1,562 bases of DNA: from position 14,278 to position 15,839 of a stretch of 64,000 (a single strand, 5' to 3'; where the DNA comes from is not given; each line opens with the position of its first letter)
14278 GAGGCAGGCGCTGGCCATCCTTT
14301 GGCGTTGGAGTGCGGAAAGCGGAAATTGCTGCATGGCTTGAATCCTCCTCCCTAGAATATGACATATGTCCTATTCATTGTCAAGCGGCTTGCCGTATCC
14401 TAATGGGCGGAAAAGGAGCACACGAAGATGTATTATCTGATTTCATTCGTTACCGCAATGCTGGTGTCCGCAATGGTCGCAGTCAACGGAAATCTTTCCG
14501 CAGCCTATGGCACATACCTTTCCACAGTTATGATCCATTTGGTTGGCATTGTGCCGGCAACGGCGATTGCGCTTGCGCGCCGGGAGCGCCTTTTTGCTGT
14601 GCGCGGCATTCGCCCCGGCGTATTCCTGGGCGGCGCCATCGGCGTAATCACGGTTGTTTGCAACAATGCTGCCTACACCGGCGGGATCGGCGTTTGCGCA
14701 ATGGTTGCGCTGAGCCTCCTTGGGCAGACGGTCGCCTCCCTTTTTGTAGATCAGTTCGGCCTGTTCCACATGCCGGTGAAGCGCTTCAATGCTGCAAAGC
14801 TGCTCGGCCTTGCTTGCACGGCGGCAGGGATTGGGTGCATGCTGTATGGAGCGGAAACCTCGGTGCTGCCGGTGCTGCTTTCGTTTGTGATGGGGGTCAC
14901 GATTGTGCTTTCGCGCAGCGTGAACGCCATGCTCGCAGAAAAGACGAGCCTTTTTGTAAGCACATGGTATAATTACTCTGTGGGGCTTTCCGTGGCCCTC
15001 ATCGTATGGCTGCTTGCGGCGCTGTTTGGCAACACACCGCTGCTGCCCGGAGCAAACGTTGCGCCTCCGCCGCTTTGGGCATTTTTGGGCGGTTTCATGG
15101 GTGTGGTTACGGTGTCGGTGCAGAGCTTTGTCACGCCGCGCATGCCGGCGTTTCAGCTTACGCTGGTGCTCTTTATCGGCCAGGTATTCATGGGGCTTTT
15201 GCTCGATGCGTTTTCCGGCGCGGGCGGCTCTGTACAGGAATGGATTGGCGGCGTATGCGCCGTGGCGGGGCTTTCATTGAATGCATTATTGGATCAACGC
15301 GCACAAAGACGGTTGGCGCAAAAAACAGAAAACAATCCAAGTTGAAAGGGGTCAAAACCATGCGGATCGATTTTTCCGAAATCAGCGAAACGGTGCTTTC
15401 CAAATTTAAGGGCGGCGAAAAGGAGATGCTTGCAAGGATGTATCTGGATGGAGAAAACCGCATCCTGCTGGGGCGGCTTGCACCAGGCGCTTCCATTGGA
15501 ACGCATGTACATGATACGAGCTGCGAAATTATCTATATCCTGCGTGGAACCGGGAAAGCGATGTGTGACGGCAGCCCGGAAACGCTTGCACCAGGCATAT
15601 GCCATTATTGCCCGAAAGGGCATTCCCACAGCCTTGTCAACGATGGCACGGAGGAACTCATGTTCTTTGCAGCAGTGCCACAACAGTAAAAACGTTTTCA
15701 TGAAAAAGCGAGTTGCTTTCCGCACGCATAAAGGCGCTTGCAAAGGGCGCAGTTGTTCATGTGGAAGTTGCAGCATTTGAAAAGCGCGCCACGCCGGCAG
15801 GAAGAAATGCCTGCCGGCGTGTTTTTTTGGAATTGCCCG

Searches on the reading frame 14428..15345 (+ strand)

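Call 24: search_protein_families(library=pfam, proteins=[window:14428-15345:+], max_evalue=0.001)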
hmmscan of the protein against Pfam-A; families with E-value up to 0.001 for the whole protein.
window:14428-15345:+ (305 aa): 1 family
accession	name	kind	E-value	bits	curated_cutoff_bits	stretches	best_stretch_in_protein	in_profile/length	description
PF04657.19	DMT_YdcZ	-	1.8e-39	135.7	24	2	2-135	2-138/140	Putative inner membrane exporter, YdcZ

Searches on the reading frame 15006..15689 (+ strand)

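Call 24: search_protein_families(library=pfam, proteins=[window:15006-15689:+], max_evalue=0.001)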
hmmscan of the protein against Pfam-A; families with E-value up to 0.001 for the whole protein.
window:15006-15689:+ (227 aa): 3 families
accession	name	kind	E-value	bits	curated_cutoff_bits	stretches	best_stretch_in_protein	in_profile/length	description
PF07883.17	Cupin_2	-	1.2e-14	54.2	27.2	1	157-222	4-68/70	Cupin domain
PF00190.28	Cupin_1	-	1.3e-07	31.7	22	1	156-223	38-112/151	Cupin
PF02311.25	AraC_binding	-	1.8e-06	28.2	21.1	1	160-217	12-68/135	AraC-like ligand binding domain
